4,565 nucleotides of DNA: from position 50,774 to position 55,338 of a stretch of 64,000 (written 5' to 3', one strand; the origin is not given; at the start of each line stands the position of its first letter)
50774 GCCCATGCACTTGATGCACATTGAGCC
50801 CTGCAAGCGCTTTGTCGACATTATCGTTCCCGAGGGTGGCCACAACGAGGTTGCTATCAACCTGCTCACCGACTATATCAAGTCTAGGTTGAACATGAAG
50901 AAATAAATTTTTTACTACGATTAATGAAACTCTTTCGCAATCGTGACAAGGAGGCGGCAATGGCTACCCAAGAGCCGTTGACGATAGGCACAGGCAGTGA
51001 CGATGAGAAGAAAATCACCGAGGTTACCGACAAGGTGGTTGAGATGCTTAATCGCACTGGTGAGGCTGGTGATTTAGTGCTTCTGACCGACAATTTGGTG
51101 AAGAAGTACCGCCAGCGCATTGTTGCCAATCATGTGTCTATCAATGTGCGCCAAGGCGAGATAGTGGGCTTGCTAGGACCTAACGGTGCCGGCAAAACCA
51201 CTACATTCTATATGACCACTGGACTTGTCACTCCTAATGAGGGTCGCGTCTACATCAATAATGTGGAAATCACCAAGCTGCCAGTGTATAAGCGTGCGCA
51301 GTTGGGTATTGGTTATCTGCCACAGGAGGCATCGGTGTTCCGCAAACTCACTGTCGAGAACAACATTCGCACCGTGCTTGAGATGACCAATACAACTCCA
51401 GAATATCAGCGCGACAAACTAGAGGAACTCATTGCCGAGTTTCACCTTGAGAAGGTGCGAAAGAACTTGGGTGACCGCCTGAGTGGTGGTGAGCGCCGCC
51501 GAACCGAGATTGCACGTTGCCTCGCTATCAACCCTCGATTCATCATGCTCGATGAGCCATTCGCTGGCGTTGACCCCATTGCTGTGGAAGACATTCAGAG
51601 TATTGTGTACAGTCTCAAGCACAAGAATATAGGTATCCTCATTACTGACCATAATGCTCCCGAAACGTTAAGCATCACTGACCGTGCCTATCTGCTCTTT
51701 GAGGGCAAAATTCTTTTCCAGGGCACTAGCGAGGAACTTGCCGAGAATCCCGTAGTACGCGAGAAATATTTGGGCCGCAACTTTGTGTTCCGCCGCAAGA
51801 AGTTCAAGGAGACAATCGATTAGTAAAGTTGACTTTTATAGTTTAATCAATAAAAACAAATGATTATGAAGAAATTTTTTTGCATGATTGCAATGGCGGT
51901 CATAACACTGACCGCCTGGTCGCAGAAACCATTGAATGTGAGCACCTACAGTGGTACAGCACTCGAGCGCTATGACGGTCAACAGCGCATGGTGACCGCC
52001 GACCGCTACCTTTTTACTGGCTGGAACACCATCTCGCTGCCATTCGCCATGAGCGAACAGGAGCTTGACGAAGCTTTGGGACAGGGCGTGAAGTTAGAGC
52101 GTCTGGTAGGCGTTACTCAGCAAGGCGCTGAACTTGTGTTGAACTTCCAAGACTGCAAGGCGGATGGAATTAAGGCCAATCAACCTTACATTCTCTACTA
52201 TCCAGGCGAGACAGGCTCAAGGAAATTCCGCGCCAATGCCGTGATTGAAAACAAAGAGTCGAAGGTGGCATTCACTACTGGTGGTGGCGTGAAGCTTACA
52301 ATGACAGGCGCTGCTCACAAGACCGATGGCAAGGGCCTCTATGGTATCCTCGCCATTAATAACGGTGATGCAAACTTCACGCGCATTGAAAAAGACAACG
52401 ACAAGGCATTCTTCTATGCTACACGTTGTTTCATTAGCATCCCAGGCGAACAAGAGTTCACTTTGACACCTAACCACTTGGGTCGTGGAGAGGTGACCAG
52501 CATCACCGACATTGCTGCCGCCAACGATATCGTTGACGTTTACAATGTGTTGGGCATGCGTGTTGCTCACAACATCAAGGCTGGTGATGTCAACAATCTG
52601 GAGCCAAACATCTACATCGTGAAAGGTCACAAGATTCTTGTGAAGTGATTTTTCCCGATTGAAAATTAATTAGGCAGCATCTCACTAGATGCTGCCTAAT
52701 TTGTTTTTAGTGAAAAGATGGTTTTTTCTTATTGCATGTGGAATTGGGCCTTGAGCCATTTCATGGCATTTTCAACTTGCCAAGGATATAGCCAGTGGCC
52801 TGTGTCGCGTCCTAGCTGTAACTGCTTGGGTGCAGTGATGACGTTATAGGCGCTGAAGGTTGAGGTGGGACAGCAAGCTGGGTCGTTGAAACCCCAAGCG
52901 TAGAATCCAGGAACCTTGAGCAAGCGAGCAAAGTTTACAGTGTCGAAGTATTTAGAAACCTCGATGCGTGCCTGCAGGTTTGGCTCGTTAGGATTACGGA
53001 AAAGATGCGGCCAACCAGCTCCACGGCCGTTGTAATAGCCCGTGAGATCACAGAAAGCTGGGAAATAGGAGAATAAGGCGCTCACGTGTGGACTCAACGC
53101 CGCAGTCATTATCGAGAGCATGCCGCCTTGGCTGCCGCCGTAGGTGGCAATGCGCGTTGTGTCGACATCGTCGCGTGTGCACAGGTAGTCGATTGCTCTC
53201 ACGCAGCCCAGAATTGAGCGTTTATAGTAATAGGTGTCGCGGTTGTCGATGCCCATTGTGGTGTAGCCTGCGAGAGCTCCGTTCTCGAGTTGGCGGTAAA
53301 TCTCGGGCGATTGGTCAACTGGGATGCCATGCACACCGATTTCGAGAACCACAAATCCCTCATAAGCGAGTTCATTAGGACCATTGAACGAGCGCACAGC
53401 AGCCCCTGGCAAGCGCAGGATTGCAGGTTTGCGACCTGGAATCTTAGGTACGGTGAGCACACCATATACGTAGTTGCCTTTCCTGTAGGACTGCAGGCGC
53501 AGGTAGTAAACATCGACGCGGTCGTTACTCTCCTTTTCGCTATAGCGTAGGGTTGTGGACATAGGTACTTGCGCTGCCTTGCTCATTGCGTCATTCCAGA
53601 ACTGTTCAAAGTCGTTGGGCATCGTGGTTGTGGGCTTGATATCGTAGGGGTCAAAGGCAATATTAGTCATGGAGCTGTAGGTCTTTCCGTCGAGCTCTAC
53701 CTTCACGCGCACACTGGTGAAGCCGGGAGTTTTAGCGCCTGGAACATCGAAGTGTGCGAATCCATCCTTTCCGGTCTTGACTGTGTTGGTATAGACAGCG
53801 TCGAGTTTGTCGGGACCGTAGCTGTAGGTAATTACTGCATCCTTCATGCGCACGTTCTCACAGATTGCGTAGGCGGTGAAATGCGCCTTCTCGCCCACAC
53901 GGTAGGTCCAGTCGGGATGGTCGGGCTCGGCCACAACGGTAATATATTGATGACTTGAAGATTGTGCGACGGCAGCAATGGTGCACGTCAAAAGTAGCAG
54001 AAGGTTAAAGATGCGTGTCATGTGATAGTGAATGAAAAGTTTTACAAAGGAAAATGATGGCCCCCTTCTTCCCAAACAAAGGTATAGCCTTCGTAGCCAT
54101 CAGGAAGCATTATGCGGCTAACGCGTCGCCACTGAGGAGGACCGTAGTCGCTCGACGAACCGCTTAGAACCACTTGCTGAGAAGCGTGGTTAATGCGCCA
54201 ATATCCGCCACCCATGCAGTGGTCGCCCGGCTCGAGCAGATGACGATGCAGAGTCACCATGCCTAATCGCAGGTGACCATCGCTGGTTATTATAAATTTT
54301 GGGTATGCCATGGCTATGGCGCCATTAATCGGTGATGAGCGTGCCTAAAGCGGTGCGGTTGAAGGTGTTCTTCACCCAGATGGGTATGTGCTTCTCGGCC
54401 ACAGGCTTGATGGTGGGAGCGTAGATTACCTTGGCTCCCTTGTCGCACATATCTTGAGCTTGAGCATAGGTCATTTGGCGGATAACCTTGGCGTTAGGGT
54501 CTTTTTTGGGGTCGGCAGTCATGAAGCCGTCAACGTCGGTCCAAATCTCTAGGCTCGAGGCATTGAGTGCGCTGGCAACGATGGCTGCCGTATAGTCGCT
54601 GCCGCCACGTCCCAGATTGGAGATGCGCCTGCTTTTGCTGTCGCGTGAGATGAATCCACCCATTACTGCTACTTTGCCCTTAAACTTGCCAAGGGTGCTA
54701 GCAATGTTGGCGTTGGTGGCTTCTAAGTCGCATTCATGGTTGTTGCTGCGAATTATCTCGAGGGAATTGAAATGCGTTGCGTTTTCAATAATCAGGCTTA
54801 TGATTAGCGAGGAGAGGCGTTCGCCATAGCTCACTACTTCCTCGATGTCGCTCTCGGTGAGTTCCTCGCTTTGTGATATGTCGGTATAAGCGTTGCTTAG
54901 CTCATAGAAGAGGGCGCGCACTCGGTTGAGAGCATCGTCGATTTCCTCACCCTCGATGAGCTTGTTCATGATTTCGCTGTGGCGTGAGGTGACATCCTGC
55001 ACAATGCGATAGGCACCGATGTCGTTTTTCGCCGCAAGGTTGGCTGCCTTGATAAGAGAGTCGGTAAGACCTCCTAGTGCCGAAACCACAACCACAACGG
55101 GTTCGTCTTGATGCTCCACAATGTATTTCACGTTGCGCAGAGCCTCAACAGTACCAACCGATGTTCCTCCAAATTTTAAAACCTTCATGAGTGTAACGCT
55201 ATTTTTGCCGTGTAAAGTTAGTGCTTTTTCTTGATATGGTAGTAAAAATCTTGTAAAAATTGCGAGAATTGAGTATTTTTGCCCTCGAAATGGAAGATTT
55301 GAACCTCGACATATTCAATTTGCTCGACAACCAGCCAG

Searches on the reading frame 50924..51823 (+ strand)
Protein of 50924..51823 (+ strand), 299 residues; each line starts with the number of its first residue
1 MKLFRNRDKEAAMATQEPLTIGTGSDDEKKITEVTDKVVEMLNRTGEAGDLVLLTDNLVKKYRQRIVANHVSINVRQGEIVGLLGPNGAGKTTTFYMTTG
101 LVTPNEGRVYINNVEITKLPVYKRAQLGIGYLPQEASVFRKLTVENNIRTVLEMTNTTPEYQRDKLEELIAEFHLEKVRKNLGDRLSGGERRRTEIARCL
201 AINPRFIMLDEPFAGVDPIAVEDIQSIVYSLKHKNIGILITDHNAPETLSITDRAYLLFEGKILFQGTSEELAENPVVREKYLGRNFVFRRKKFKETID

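Call 78: search_protein_families(library=pfam, max_evalue=0.001, proteins=[window:50924-51823:+])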
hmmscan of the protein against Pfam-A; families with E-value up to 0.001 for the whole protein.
window:50924-51823:+ (299 aa): 1 family
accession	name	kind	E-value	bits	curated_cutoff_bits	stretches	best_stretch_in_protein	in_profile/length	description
PF00005.33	ABC_tran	-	6.1e-33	114.8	25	1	69-214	2-137/137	ABC transporter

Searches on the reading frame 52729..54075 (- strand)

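Call 78: search_protein_families(library=pfam, max_evalue=0.001, proteins=[window:52729-54075:-])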
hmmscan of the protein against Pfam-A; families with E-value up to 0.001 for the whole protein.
window:52729-54075:- (448 aa): 2 families
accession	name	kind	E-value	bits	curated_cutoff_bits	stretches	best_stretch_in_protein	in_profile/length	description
PF05448.18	AXE1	-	2.3e-42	145.4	21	1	147-442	15-319/321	Acetyl xylan esterase (AXE1)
PF00326.27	Peptidase_S9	-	2.1e-07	31.1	22.6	1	291-430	48-190/213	Prolyl oligopeptidase family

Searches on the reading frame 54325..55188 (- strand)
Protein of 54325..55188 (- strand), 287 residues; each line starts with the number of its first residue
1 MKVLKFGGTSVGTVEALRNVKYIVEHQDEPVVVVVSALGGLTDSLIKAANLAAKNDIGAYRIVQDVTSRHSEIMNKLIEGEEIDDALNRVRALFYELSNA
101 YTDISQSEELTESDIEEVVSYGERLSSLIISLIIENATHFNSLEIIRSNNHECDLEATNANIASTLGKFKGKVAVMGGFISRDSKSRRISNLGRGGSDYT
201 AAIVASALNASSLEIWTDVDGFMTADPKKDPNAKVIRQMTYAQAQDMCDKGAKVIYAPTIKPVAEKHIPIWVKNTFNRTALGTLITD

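Call 78: search_protein_families(library=pfam, max_evalue=0.001, proteins=[window:54325-55188:-])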
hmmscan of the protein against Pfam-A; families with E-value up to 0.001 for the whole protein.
window:54325-55188:- (287 aa): 1 family
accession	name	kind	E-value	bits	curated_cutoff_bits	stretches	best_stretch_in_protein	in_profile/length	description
PF00696.33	AA_kinase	-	8.4e-40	137.4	24.9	1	2-274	3-234/234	Amino acid kinase family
